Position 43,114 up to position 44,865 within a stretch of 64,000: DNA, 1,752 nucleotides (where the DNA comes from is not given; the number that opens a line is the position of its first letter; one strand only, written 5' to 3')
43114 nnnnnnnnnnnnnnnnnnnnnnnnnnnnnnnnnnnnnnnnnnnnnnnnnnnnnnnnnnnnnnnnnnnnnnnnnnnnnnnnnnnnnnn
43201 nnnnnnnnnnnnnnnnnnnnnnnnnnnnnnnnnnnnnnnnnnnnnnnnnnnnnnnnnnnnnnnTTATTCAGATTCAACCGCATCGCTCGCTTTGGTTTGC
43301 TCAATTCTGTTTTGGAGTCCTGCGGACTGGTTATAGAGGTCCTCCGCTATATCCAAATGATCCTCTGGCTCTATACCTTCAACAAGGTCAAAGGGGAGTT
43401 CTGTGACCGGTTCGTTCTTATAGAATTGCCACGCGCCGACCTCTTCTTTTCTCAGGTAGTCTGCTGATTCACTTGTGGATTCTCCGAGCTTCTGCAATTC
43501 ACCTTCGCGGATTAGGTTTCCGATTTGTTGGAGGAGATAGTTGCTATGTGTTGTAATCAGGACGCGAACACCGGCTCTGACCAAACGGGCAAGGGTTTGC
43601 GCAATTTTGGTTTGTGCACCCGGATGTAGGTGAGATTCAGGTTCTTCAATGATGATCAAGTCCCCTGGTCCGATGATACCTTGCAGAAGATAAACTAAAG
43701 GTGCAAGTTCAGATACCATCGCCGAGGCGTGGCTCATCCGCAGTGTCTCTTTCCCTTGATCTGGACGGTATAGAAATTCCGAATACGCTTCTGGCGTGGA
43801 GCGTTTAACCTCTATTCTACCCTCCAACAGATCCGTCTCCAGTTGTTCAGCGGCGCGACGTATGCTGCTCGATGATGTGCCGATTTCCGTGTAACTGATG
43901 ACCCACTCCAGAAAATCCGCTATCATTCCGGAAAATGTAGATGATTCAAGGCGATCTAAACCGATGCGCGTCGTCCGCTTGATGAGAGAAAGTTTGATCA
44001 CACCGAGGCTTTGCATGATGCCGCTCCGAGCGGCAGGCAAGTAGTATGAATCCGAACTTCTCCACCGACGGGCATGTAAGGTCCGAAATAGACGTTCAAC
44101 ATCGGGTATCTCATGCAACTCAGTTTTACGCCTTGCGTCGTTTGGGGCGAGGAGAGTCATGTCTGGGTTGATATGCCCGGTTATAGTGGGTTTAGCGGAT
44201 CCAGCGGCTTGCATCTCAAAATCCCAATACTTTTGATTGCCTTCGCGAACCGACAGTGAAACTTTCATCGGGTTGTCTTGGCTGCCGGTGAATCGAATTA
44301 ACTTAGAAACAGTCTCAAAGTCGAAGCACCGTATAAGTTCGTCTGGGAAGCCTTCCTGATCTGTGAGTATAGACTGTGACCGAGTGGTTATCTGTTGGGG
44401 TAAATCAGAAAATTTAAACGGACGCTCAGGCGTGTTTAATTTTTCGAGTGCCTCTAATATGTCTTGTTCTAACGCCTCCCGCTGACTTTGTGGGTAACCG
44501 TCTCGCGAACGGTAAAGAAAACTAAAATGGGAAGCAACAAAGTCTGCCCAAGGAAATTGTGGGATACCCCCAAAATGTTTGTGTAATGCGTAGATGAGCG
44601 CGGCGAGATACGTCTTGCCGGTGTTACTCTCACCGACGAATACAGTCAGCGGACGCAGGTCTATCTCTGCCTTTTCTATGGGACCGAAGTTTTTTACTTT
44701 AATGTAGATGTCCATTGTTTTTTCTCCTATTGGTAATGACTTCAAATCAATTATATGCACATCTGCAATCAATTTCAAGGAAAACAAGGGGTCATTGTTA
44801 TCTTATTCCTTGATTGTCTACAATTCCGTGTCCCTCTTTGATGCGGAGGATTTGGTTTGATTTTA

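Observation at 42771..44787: Self-promoted two-gene operon of an ABC/SMC-type ATPase and a small PD-(D/E)xK nuclease: candidate uncharacterised defence system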

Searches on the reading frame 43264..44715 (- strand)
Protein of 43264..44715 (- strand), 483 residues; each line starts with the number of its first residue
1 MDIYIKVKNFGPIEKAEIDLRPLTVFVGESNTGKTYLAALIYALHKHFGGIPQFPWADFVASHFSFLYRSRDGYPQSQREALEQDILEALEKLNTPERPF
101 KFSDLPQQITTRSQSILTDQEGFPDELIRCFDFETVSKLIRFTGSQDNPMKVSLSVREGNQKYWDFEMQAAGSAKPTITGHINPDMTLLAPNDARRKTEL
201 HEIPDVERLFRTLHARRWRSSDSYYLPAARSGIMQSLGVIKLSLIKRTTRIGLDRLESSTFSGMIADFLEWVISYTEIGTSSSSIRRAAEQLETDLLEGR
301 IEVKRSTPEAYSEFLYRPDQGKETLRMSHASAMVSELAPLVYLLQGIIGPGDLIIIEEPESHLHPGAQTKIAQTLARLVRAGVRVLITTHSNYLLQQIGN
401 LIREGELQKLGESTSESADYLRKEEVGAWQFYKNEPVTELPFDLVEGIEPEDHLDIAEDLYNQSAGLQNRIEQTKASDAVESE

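Call 3: search_protein_families(library=pfam, proteins=[window:43264-44715:-], max_evalue=0.1)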
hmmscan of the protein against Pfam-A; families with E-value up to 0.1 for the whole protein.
window:43264-44715:- (483 aa): 4 families
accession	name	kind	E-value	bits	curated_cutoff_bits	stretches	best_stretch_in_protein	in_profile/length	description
PF13175.12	AAA_15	-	1.5e-22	81.2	32.1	2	347-394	325-373/374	AAA ATPase domain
PF13304.12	AAA_21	-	3.2e-13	50.9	27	1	321-395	229-303/304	AAA domain, putative AbiEii toxin, Type IV TA system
PF13476.12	AAA_23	-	0.00012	23.3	27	1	5-62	2-61/201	AAA domain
PF11398.14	DUF2813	-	0.0003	20.7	21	0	353-398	286-328/372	Protein of unknown function (DUF2813)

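Call 4: search_protein_families(library=padloc, proteins=[window:43264-44715:-], max_evalue=0.1)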
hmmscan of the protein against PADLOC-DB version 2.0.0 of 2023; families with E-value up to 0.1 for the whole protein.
window:43264-44715:- (483 aa): 136 families (the best 25 are shown)
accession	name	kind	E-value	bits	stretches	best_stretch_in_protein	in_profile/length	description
PDLC04033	PD-T4-4_A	-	4.1e-38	129.7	2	235-424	213-399/460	-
PDLC04664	PDC-M47A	-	7.8e-32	108.8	2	294-420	270-391/461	-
PDLC03878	NsnB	-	1.5e-28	98.6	2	107-408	39-294/345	-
PDLC04032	PD-T4-4_A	-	2.6e-26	90.6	2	319-434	315-433/474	-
PDLC02979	AriA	-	2.3e-24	84.9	2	346-394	323-372/373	-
PDLC04214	HEC-02A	-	7e-21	72.9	2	120-401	62-288/338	-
PDLC02980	AriA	-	2e-17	62.1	1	282-395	192-303/304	-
PDLC04710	PDC-M56A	-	7.9e-16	56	2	353-398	243-288/382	-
PDLC04213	HEC-02A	-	1.4e-15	55.7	2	260-398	148-279/337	-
PDLC04707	PDC-M55A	-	6.4e-15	53.1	2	281-408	231-362/421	-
PDLC02358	Old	-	1.1e-14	52.2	2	352-397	286-331/578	Old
PDLC00067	GajA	-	3.9e-14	50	2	353-397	307-348/604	AAA ATPase domain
PDLC00063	GajA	-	2.7e-13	47.4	2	352-397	346-402/679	AAA ATPase domain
PDLC00094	GajA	-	3.2e-13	47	2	5-45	6-47/569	AAA ATPase domain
PDLC04562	PDC-M29A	-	3.4e-13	47.6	2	355-414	276-337/410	-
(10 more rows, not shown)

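Call 5: search_protein_families(library=ncbifam, proteins=[window:43264-44715:-], max_evalue=0.1)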
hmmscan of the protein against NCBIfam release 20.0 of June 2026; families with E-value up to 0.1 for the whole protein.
window:43264-44715:- (483 aa): 19 families
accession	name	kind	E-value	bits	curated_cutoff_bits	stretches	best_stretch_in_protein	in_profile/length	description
NF041760.1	PtuA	equivalog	3.4e-07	29.6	500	1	353-398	379-423/524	retron Ec78 anti-phage system effector ATPase PtuA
NF047739.1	antiphage_MADS3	equivalog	1.2e-06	28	420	1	351-397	337-381/427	methylation-associated defense system AAA family ATPase MAD3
NF038234.1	retron_eff_Eco8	equivalog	4.9e-06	25.4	250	1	353-399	275-329/679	retron Eco8 family effector endonuclease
TIGR02673.1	FtsE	equivalog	4.1e-05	23.3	264.85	1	346-398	151-203/214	cell division ATP-binding protein FtsE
NF040873.1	AztA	equivalog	0.00042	19.9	220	1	343-396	130-183/191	zinc ABC transporter ATP-binding protein AztA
TIGR03608.1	L_ocin_972_ABC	subfamily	0.00058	19.4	254.85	1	345-402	147-204/206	putative bacteriocin export ABC transporter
TIGR01166.1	cbiO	subfamily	0.0018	17.7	211.8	1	352-391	147-186/190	cobalt ABC transporter, ATP-binding protein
TIGR01842.1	type_I_sec_PrtD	subfamily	0.003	16.2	510.15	1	349-413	471-537/544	type I secretion system permease/ATPase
NF047930.1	ABC_ATP_B6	equivalog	0.0099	14.5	670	1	348-402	152-206/510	putative B6 ABC transporter ATP-binding protein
TIGR02857.1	CydD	equivalog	0.016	14.2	435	1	350-400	476-525/529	thiol reductant ABC exporter subunit CydD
NF011967.0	PRK15439.1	equivalog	0.017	13.6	586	1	339-407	147-218/510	autoinducer 2 ABC transporter ATP-binding protein LsrA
NF010060.0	PRK13537.1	equivalog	0.019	13.8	521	1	343-390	157-204/314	nodulation factor ABC transporter ATP-binding protein NodI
NF010059.0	PRK13536.1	equivalog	0.041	12.6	549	1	343-390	185-232/342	nodulation factor ABC transporter ATP-binding protein NodI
TIGR01188.1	drrA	subfamily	0.044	13.1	312.45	1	343-399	135-191/302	daunorubicin resistance ABC transporter, ATP-binding protein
NF010159.0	PRK13638.1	equivalog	0.055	12.8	489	0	353-412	157-219/271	energy-coupling factor ABC transporter ATP-binding protein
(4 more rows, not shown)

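Call 15: find_homologous_proteins(query=window:43264-44715:-, max_evalue=0.001)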
Query window:43264-44715:- (483 aa): 4801 proteins with E <= 0.001 among 8000 candidates; the best 120 are listed.
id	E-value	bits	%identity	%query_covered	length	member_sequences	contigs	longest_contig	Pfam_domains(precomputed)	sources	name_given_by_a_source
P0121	0.0e+0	1080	100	100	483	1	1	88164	PF13175.13,PF13304.13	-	-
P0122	2.5e-273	925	86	100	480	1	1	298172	PF13175.13,PF13304.13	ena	-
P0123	8.0e-269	910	86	100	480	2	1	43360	PF13175.13,PF13304.13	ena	-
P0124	1.7e-268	909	84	100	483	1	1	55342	PF13175.13,PF13304.13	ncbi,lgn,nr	ncbi:AAA family ATPase [Candidatus Poribacteria bacterium]|nr:AAA family ATPase [Candidatus Poribact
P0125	2.8e-268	908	86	100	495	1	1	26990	PF13175.13,PF13304.13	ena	-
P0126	2.9e-265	899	84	100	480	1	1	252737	PF13175.13,PF13304.13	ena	-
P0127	5.9e-265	898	83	100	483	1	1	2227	PF13175.13,PF13304.13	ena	-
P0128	2.1e-262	889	84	100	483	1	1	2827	PF13175.13,PF13304.13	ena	-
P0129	5.1e-258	875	83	100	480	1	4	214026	PF13175.13,PF13304.13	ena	-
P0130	3.2e-256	869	82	100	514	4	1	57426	PF13175.13,PF13304.13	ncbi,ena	-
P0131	3.1e-255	865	82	100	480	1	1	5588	PF13175.13,PF13304.13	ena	-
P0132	1.4e-253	860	81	100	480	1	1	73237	PF13175.13,PF13304.13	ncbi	-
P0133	2.5e-251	853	80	100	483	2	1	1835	PF13175.13,PF13304.13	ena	-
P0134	5.4e-251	851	81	100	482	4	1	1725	PF13175.13,PF13304.13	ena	-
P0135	7.6e-251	851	79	100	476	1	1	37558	PF13175.13,PF13304.13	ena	-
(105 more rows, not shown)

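Call 24: search_solved_structures(query=window:43264-44715:-, max_evalue=0.01)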
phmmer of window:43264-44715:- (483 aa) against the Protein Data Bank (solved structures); distinct sequences matched with E-value up to 0.01: 4.
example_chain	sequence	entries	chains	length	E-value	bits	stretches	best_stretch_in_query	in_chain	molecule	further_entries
6p74_A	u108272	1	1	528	0.001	21.4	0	5-39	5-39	Putative ATP-dependent endonuclease of the OLD family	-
9kjx_B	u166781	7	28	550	0.0066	18.8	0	334-413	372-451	AAA family ATPase | Retron I-A effector PtuA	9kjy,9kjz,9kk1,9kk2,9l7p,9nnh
9u9y_A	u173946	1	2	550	0.0066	18.8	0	334-413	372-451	AAA family ATPase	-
9vh1_D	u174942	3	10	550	0.0079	18.5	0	336-409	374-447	Retron Ec78 probable ATPase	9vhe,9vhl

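Call 58: search_dna_similar(query=window:43264-44715:-, collection=plasmids, mode=protein, max_evalue=1e-8, max_rows=25)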
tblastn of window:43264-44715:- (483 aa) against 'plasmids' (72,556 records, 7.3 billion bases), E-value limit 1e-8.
Records with a match: 34; places in all: 34; records where one place covers at least 80% of the query: 1.
Best place of each record, by identity: <60% 34.
By first word of the organism name: Klebsiella 12; Enterococcus 10; Escherichia 9; Bernardetia 1; Serratia 1; Annamia 1.
By predicted mobility (MOB-suite, as given by PLSDB): non-mobilizable 17; conjugative 14; mobilizable 3.
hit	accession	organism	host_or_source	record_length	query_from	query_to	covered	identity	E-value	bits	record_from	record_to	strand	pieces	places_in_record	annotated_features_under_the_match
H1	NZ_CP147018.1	Bernardetia sp. Wsw4-3y2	Red alga,Red algae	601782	8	446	91%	24.8%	4e-15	86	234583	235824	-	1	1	AAA family ATPase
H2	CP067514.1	Klebsiella pneumoniae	Homo sapiens,other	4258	281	440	33%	29.9%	2e-11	74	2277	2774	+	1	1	AAA family ATPase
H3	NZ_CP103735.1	Klebsiella pneumoniae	Homo sapiens,blood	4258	281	440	33%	29.9%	2e-11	74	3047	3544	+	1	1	AAA family ATPase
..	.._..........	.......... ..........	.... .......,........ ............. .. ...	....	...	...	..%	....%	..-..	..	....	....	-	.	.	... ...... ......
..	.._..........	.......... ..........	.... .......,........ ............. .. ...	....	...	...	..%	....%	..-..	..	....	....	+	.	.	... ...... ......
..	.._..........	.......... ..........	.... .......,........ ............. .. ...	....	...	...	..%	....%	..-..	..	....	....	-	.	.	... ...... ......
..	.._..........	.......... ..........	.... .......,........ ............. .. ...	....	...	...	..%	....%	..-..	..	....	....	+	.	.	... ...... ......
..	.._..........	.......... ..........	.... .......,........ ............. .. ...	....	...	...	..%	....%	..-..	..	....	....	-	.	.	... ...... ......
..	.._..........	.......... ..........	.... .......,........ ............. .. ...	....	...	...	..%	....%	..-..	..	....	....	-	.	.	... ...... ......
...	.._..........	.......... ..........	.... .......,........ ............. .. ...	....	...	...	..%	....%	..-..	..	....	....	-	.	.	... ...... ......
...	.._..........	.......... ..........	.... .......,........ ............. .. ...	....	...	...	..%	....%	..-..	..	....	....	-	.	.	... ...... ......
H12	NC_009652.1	Klebsiella pneumoniae subsp. pneumoniae MGH 78578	-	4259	281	440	33%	29.3%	1e-10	72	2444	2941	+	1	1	AAA family ATPase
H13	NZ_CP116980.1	Escherichia coli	Sus scrofa,whole genome,feces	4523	281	440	33%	29.3%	1e-10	71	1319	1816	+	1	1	AAA family ATPase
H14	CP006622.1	Enterococcus faecium Aus0085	-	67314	238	455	45%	20.1%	4e-9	67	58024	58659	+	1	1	hypothetical protein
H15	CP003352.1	Enterococcus faecium Aus0004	Homo sapiens,blood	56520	238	455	45%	20.1%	4e-9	67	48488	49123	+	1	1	hypothetical protein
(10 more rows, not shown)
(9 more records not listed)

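Call 60: get_annotated_region(hit=H1, flank=4000)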
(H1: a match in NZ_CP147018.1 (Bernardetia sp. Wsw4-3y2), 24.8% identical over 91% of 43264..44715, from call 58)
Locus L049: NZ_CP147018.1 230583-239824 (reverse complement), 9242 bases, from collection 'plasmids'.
description: Bernardetia sp. Wsw4-3y2 plasmid plasmd1, complete sequence
organism: Bernardetia sp. Wsw4-3y2 (NCBI taxid 3127471)
taxonomy: Bacteria; Bacteroidota; Cytophagia; Cytophagales; Bernardetiaceae; Bernardetia; Bernardetia sp. Wsw4-3y2
host: -; source: Red alga,Red algae; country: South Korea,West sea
typing (MOB-suite, as given by PLSDB): non-mobilizable
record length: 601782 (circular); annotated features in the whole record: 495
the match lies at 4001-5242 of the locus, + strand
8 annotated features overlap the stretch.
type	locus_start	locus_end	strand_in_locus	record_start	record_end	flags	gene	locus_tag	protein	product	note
CDS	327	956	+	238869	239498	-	-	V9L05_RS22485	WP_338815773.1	GNAT family N-acetyltransferase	-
CDS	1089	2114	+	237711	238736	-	thiL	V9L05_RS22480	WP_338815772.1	thiamine-phosphate kinase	GO:0009228 - thiamine biosynthetic process [Evidence IEA]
CDS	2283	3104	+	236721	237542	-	panB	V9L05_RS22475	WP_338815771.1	3-methyl-2-oxobutanoate hydroxymethyltransferase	GO:0015940 - pantothenate biosynthetic process [Evidence IEA]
CDS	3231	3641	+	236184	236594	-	-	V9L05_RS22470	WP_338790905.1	STAS/SEC14 domain-containing protein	-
CDS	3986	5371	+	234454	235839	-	-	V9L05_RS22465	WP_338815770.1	AAA family ATPase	-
CDS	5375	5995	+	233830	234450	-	-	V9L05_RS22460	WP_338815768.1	hypothetical protein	-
CDS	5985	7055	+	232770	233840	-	-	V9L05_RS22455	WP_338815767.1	aminopeptidase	-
CDS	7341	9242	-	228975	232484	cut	-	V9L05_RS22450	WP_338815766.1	GMC oxidoreductase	-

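Call 61: get_annotated_region(hit=H12, flank=3000)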
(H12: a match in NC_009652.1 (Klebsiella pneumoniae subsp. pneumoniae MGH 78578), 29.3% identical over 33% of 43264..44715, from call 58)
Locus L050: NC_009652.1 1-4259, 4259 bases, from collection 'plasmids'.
description: Klebsiella pneumoniae subsp. pneumoniae MGH 78578 plasmid pKPN6, complete sequence
organism: Klebsiella pneumoniae subsp. pneumoniae MGH 78578 (NCBI taxid 272620)
taxonomy: Bacteria; Pseudomonadota; Gammaproteobacteria; Enterobacterales; Enterobacteriaceae; Klebsiella; Klebsiella pneumoniae; Klebsiella pneumoniae subsp. pneumoniae MGH 78578
host: -; source: -; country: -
typing (MOB-suite, as given by PLSDB): non-mobilizable; replicon ColRNAI_rep_cluster_1987
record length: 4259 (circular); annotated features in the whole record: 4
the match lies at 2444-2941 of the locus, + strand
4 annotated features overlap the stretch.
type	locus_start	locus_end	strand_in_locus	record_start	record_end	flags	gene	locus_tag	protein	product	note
CDS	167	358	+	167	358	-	-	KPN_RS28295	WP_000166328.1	Rop family plasmid primer RNA-binding protein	-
CDS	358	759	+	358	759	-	-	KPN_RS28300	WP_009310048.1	helix-turn-helix domain-containing protein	-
CDS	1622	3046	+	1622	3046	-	-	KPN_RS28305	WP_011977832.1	AAA family ATPase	-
CDS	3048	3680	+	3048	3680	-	-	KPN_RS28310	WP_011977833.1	hypothetical protein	-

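Call 62: search_protein_families(library=padloc, proteins=[L050:1622-3046:+, L050:3048-3680:+, L049:3986-5371:+, L049:5375-5995:+], max_evalue=0.001)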
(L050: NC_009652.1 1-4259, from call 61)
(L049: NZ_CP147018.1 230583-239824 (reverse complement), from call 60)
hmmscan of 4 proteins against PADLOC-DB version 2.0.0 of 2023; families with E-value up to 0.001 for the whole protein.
L050:1622-3046:+ (474 aa): 72 families (the best 25 are shown)
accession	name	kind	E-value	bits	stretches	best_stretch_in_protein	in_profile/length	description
PDLC04032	PD-T4-4_A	-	4.5e-233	772.4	1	1-473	1-472/474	-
PDLC04033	PD-T4-4_A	-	7.6e-91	303.6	1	1-468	1-456/460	-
PDLC04664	PDC-M47A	-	2.8e-66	222.4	1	1-436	1-412/461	-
PDLC02979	AriA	-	1.6e-20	72.2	1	2-392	5-373/373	-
PDLC03878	NsnB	-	3.3e-20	71.1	1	2-446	4-326/345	-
PDLC04214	HEC-02A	-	9.7e-19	65.8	1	264-396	158-286/338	-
PDLC04213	HEC-02A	-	1.4e-18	65.6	1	266-417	155-298/337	-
PDLC02980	AriA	-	7.5e-15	53.7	1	21-392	1-303/304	-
PDLC04146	HEC-02B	-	1.4e-13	48.6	1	255-397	150-288/344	-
PDLC02358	Old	-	1.8e-13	48.1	1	348-400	285-337/578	Old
PDLC00265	PtuA1|PtuA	-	3.8e-12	44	1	13-398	24-378/479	AAA ATPase domain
PDLC00289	PtuA1|PtuA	-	3.3e-11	40.9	1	317-411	220-311/404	AAA ATPase domain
PDLC04710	PDC-M56A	-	4.3e-11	40.4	1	309-410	207-304/382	-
PDLC04239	PDC-M01A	-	7.6e-11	39.2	1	345-409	408-472/552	-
PDLC04177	HEC-01A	-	8.1e-11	39.6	1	330-399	281-347/393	-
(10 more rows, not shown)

L050:3048-3680:+ (210 aa): 5 families
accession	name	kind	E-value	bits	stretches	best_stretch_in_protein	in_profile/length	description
PDLC04035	PD-T4-4_B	-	3.6e-93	308.9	1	1-208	1-205/206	-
PDLC04037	PD-T4-4_B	-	4.4e-12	44.1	1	1-164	1-152/190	-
PDLC04034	PD-T4-4_B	-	7.1e-11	40.2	1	25-145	24-134/190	-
PDLC04036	PD-T4-4_B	-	3e-06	25.3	1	28-149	26-152/203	-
PDLC04668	PDC-M47B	-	8.6e-05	20.3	1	41-168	39-155/186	-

L049:3986-5371:+ (461 aa): 58 families (the best 25 are shown)
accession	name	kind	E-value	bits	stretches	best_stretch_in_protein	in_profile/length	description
PDLC04033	PD-T4-4_A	-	1.9e-99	331.9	1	1-444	1-454/460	-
PDLC04664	PDC-M47A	-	1.2e-87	292.8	1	1-409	1-412/461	-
PDLC04032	PD-T4-4_A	-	1.3e-68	230.1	1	1-451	1-472/474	-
PDLC02979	AriA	-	9.2e-28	96.1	1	2-363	5-373/373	-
PDLC03878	NsnB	-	5.8e-20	70.3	1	3-383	5-300/345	-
PDLC02980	AriA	-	1.2e-19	69.4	1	21-363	1-303/304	-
PDLC04214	HEC-02A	-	2.7e-14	51.2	1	257-367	175-286/338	-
PDLC02358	Old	-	2.7e-14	50.9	1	313-395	279-363/578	Old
PDLC04213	HEC-02A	-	2.1e-13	48.5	1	239-367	154-280/337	-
PDLC04710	PDC-M56A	-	2.5e-13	47.8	2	315-392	237-314/382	-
PDLC04146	HEC-02B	-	1e-11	42.5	1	317-380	238-299/344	-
PDLC00265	PtuA1|PtuA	-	5.8e-11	40.2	1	21-368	32-377/479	AAA ATPase domain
PDLC04177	HEC-01A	-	1.7e-10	38.5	1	203-368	185-345/393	-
PDLC00075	GajA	-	2.1e-10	37.8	1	301-367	252-314/536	AAA ATPase domain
PDLC02335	AbiLi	-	3.9e-10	37.3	1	2-369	52-247/326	AbiLi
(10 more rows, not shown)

L049:5375-5995:+ (206 aa): 7 families
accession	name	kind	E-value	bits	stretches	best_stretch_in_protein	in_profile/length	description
PDLC04035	PD-T4-4_B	-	1.1e-12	46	1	4-126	2-139/206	-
PDLC04034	PD-T4-4_B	-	6e-12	43.7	1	21-145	21-149/190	-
PDLC04668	PDC-M47B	-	7.3e-10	36.9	1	7-173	7-173/186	-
PDLC04665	PDC-M47B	-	2.3e-09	35.2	1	27-134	31-136/202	-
PDLC04666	PDC-M47B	-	2e-08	32.3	1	25-148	10-134/174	-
PDLC04037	PD-T4-4_B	-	1.3e-06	26.3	1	5-141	7-146/190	-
PDLC04036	PD-T4-4_B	-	0.00045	18.2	0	60-145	85-161/203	-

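Call 66: find_homologous_proteins(query=L050:3048-3680:+, max_evalue=0.001)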
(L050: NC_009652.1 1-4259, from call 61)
Query L050:3048-3680:+ (210 aa): 27 proteins with E <= 0.001 among 419 candidates.
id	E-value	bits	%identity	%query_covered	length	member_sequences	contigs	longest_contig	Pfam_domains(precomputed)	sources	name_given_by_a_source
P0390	1.9e-128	444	99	100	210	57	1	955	-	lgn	-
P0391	2.5e-119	414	91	100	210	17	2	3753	-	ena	-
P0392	2.2e-117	408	95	100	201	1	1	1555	-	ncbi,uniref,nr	ncbi:hypothetical protein [Klebsiella variicola]|uniref:hypothetical protein n=1 Tax=Klebsiella vari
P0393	6.4e-107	374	80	100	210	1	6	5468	-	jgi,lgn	-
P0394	2.7e-106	372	79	100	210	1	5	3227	-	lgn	-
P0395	9.9e-105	366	79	100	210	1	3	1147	-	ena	-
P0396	2.6e-100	352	77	100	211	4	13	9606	-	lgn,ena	-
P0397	9.2e-98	344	78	99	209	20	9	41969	-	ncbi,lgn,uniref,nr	ncbi:TPA: hypothetical protein ACIX09_004499 [Escherichia coli]|uniref:hypothetical protein n=1 Tax=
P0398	6.0e-97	341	76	100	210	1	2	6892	-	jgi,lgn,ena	-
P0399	1.2e-87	311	70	100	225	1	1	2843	-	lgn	-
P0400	4.7e-86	305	69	100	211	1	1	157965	-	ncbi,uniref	ncbi:hypothetical protein [Pectobacterium versatile]|uniref:hypothetical protein n=1 Tax=Pectobacter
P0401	5.1e-83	296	64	100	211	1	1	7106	-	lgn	-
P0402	2.3e-82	293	64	100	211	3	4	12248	-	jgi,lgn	jgi:hypothetical protein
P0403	2.5e-82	293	64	100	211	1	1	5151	-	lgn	-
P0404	9.8e-82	291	63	100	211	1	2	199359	-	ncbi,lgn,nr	ncbi:TPA: hypothetical protein SJ428_004316 [Yersinia enterocolitica]|nr:hypothetical protein [Yersi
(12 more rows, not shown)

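Call 81: search_dna_similar(query=window:43264-44715:-, collection=phages, mode=protein, max_evalue=0.000001, max_rows=20)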
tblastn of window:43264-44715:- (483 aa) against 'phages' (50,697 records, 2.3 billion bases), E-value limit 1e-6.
Records with a match: 3; places in all: 3; records where one place covers at least 80% of the query: 0.
Best place of each record, by identity: <60% 3.
By first word of the organism name: Vibrio 3.
By host as written in the record: Vibrio cyclitrophicus 2; Vibrio cyclitrophicus 10N.222.45.E8 1.
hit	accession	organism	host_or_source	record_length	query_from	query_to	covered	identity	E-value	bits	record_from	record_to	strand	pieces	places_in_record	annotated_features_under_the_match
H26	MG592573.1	Vibrio phage 1.202.O._10N.222.45.E8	Vibrio cyclitrophicus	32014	310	429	25%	36.7%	4e-13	78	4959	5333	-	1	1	AAA domain protein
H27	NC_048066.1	Vibrio phage 1.202.O._10N.222.45.E8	Vibrio cyclitrophicus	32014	310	429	25%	36.7%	4e-13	78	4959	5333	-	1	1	AAA family ATPase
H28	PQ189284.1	Vibrio phage 10N.222.45.E8_PE001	Vibrio cyclitrophicus 10N.222.45.E8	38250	310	429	25%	36.7%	4e-13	78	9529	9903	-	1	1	hypothetical protein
